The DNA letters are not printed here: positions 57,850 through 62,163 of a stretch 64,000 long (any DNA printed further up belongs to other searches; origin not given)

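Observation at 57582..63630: Two giant Thr/Ser/Ala/Gly-rich secreted proteins divergently adjacent to the GT-C array are candidate O-glycosylation substrates (S-layer or mucin-like)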

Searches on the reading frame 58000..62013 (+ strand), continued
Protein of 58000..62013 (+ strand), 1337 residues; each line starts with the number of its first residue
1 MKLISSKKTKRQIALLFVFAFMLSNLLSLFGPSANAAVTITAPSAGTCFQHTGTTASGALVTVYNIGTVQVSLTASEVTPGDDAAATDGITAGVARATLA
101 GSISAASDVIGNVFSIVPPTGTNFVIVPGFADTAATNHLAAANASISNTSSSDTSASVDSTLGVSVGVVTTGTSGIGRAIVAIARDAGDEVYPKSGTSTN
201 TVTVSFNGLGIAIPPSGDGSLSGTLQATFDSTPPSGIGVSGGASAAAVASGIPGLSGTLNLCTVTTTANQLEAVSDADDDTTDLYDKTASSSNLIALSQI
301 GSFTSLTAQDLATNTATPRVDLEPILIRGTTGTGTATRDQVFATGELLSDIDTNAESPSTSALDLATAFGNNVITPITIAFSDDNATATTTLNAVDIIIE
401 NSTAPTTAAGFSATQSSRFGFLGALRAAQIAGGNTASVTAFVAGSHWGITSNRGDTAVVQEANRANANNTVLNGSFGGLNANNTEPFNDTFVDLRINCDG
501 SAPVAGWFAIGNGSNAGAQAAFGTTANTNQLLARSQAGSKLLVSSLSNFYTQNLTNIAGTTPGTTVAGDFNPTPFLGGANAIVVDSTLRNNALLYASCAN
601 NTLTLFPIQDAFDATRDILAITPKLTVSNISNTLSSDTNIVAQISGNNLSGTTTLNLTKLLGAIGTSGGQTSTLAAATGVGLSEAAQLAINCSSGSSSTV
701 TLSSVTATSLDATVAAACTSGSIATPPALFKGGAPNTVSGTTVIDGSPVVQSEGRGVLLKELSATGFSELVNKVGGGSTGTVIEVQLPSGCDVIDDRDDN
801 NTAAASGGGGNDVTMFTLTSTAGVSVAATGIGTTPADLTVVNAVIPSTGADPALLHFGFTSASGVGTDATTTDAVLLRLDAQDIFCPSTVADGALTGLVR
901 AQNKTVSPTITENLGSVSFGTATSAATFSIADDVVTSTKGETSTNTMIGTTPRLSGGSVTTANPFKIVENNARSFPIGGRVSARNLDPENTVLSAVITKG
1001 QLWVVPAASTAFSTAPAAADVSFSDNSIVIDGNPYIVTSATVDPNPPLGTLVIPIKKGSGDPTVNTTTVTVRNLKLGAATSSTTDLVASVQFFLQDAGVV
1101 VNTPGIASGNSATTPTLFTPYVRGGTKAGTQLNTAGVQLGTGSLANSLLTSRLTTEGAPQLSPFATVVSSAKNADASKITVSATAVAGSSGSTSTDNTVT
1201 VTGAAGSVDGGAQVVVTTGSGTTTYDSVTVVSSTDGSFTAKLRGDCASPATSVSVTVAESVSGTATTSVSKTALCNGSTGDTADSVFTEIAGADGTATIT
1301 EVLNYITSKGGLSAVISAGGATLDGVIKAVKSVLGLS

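Call 45: find_related_loci(query=A1, collection=genome_contigs, flank=10000)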
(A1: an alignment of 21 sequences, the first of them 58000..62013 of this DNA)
Query A1 (1337 aa) in genome_contigs; peptide patterns used: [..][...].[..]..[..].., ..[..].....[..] (x = any residue, [..] = any of these).
44 stretches matched a pattern; 21 encode a relative of the query (tblastn E <= 1e-3); 18 distinct loci.
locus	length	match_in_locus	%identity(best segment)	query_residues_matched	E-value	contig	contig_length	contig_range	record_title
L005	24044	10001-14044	63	5-1337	0e+0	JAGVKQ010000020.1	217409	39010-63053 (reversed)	MAG: Candidatus Caenarcanales bacterium isolate SW_12 c_000000007501, whole genome shotgun sequence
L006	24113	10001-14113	64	1-1337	0e+0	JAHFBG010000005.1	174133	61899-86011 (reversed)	MAG: Candidatus Melainabacteria bacterium isolate nzgw193 NODE_56_length_174134_cov_16.173022, whole genome shotgun sequ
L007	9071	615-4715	61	1-1337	0e+0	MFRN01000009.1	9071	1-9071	MAG: Candidatus Melainabacteria bacterium RIFCSPLOWO2_02_FULL_35_15 rifcsplowo2_02_scaffold_13011, whole genome shotgun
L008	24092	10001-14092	59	1-1337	0e+0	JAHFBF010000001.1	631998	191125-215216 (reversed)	MAG: Candidatus Melainabacteria bacterium isolate nzgw192 NODE_5_length_631999_cov_8.403068, whole genome shotgun sequen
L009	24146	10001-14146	58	1-1335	0e+0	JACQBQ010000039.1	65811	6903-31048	MAG: Candidatus Melainabacteria bacterium isolate NC_groundwater_946_Pr1_S-0.2um_34_28 Montesol18-Sp2_coassembly_scaffol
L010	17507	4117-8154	60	1-1337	0e+0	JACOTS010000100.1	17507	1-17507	MAG: Candidatus Melainabacteria bacterium isolate NC_groundwater_50_Pr7_S2p5_34_9 FFV18_S2p5_scaffold_479842, whole geno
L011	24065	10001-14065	59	1-1337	0e+0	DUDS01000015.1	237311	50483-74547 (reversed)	MAG TPA_asm: Candidatus Melainabacteria bacterium SSGW_16 3300000574.qc.1_(paired)_contig_272, whole genome shotgun sequ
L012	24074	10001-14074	63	4-1337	0e+0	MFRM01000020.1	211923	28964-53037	MAG: Candidatus Melainabacteria bacterium RIFCSPHIGHO2_02_FULL_34_12 rifcsphigho2_02_scaffold_64, whole genome shotgun s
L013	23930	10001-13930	53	1-1337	0e+0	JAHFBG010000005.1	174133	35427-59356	MAG: Candidatus Melainabacteria bacterium isolate nzgw193 NODE_56_length_174134_cov_16.173022, whole genome shotgun sequ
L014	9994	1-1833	64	732-1337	0e+0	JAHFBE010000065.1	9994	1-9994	MAG: Candidatus Melainabacteria bacterium isolate nzgw191 NODE_3216_length_9995_cov_3.630545, whole genome shotgun seque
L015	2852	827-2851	55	1-649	0e+0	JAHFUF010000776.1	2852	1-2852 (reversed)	MAG: Blastocatellia bacterium isolate nzgw73 NODE_123254_length_2853_cov_2.216691, whole genome shotgun sequence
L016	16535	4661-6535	37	704-1335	5e-85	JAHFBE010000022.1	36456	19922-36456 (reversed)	MAG: Candidatus Melainabacteria bacterium isolate nzgw191 NODE_480_length_36457_cov_3.793125, whole genome shotgun seque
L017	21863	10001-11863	36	719-1337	9e-85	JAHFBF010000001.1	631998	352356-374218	MAG: Candidatus Melainabacteria bacterium isolate nzgw192 NODE_5_length_631999_cov_8.403068, whole genome shotgun sequen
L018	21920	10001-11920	37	700-1337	3e-84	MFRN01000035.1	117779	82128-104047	MAG: Candidatus Melainabacteria bacterium RIFCSPLOWO2_02_FULL_35_15 rifcsplowo2_02_scaffold_564, whole genome shotgun se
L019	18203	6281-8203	38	708-1337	2e-93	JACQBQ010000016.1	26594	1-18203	MAG: Candidatus Melainabacteria bacterium isolate NC_groundwater_946_Pr1_S-0.2um_34_28 Montesol18-Sp2_coassembly_scaffol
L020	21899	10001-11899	36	719-1337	9e-79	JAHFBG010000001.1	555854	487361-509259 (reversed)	MAG: Candidatus Melainabacteria bacterium isolate nzgw193 NODE_8_length_555855_cov_17.358441, whole genome shotgun seque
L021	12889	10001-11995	34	672-1337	9e-66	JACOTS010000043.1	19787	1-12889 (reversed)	MAG: Candidatus Melainabacteria bacterium isolate NC_groundwater_50_Pr7_S2p5_34_9 FFV18_S2p5_scaffold_284274, whole geno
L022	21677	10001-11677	34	679-1337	2e-54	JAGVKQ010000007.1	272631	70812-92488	MAG: Candidatus Caenarcanales bacterium isolate SW_12 c_000000113191, whole genome shotgun sequence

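Call 50: search_protein_families(library=pfam, proteins=[L001:15752-16693:+, L002:15811-16737:+, L004:15763-16644:+, P0042, P0043], max_evalue=1)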
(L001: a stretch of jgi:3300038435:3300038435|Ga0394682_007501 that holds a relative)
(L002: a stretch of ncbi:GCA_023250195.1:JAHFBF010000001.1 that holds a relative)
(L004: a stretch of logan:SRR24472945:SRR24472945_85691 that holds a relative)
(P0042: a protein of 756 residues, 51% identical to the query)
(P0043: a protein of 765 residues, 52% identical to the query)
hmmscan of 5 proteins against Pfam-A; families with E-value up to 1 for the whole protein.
L001:15752-16693:+ (313 aa): 0 families

L002:15811-16737:+ (308 aa): 3 families
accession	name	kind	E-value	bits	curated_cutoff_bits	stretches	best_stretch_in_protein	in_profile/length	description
PF16958.10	PRP9_N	-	0.029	14.9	27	0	163-203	51-91/150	Pre-mRNA-splicing factor PRP9 N-terminus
PF19181.5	DUF5863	-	0.064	13.5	25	1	207-250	91-131/169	Family of unknown function (DUF5863)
PF12984.12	DUF3868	-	0.11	13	27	1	167-215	22-70/105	Domain of unknown function (DUF3868)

L004:15763-16644:+ (293 aa): 0 families

P0042 (756 aa): 1 family
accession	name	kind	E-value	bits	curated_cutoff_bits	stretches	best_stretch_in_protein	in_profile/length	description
PF10162.14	G8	-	0.0093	16.3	22.9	1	24-89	41-97/124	G8 domain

P0043 (765 aa): 1 family
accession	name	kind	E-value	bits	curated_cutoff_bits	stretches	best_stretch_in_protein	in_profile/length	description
PF20247.3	DUF6602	-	0.0044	17.3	27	1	686-758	34-100/104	Domain of unknown function (DUF6602)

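Call 66: fold_search(model_id=the predicted structure, library=pdb)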
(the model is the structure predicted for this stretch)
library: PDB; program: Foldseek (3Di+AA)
matches with E <= 10: 1293; with E <= 0.001: 30
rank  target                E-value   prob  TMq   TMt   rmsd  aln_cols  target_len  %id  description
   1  8beg_B                3.2e-12  1.00  0.17  0.26  21.8      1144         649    7  Structure of Ig-like domains from PrgB (released 2022-11-30)
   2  8beg_A                4.4e-12  1.00  0.18  0.30  21.3      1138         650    7  Structure of Ig-like domains from PrgB (released 2022-11-30)
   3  3qe5_A                2.4e-08  1.00  0.17  0.35  12.5       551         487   10  Complete structure of Streptococcus mutans Antigen I/II carboxy-terminus (released 2011-04-20)
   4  6e3f                  2.8e-08  1.00  0.17  0.34  13.8       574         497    9  The structure of the C-terminal domains (C123) of Streptococcus intermedius antigen I/II (Pas) (released 2019-07-17)
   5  7l0o_A                1.0e-07  1.00  0.17  0.36  11.5       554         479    9  Streptococcus gordonii C123 Domain(s)-Structural and Functional Analysis (released 2021-09-08)
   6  7l0o_B                3.1e-07  1.00  0.17  0.35  11.3       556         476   10  Streptococcus gordonii C123 Domain(s)-Structural and Functional Analysis (released 2021-09-08)
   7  8wa2_D                1.9e-06  0.57  0.09  0.07  36.2      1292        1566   10  cryo-EM structure of native mastigonemes isolated from Chlamydomonas reinhardtii at 3.0 angstrom resolution (released 2024-04-10)
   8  4mmz_A                2.1e-06  0.99  0.10  0.12  18.2       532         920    8  Integrin AlphaVBeta3 ectodomain bound to an antagonistic tenth domain of Fibronectin (released 2014-03-26)
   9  4ofq_A                3.9e-06  1.00  0.14  0.36  11.8       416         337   10  Structure of the C-terminal domain of the Streptococcus pyogenes antigen I/II-family protein AspA (released 2014-03-12)
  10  4ofq_B                4.8e-06  1.00  0.14  0.36  12.0       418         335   10  Structure of the C-terminal domain of the Streptococcus pyogenes antigen I/II-family protein AspA (released 2014-03-12)
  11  7nxd_A                6.2e-06  0.99  0.10  0.12  15.9       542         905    8  Cryo-EM structure of human integrin alpha5beta1 in the half-bent conformation (released 2021-08-25)
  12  2woy                  6.5e-06  1.00  0.16  0.43  11.1       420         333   12  Crystal structure of the C-terminal domain of Streptococcus gordonii surface protein SspB (released 2010-02-16)
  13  3opu_D                8.0e-06  1.00  0.15  0.40  11.8       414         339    8  Crystal structure of the C-terminal domain of Streptococcus mutans surface protein SpaP (released 2011-01-19)
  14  4z23                  1.5e-05  1.00  0.14  0.39  11.8       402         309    9  BspA_C_WT (released 2016-06-29)
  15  3opu_C                1.9e-05  1.00  0.16  0.45  10.6       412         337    8  Crystal structure of the C-terminal domain of Streptococcus mutans surface protein SpaP (released 2011-01-19)
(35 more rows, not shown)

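Call 87: search_protein_representatives(protein=window:58108-61707:+)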
Query: 1200 residues. Proteins with E-value up to 0.001 (for the whole library): 22; up to 1e-10: 21; up to 1e-30: 12. The best 22 are listed.
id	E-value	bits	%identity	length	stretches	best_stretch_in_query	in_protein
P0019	0.0e+00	1291.0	63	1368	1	1-1200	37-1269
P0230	9.0e-202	689.5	60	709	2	591-1200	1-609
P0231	1.9e-110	387.1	65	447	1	862-1200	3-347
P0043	1.5e-94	334.5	49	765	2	2-241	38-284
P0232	4.1e-67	243.7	40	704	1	656-1200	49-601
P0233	3.7e-66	240.5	37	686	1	641-1200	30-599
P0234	1.0e-55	205.9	56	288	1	443-685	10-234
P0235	8.6e-53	196.3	37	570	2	641-890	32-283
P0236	1.5e-50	188.9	37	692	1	646-1200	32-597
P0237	1.6e-46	175.5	69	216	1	1-164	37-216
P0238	2.3e-39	151.8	52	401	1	67-265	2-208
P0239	6.8e-36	140.3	39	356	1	658-953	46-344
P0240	1.2e-29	119.6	63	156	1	1-115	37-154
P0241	1.8e-28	115.7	37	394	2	900-1200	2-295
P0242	4.4e-28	114.4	64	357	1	1070-1200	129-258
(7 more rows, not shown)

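Call 104: list_cluster_members(proteins=[P0001, P0045, P0110])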
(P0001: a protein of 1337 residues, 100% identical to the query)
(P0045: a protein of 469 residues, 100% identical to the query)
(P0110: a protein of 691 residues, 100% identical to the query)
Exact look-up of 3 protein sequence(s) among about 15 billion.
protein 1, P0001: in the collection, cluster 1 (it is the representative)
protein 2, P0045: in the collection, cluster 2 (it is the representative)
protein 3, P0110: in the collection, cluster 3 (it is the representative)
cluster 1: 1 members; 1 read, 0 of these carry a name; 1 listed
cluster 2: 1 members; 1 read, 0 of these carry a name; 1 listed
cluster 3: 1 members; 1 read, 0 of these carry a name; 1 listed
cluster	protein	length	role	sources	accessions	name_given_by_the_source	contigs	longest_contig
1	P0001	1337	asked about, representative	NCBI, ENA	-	-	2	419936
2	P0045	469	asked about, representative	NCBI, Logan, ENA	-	-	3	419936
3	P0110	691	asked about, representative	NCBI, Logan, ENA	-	-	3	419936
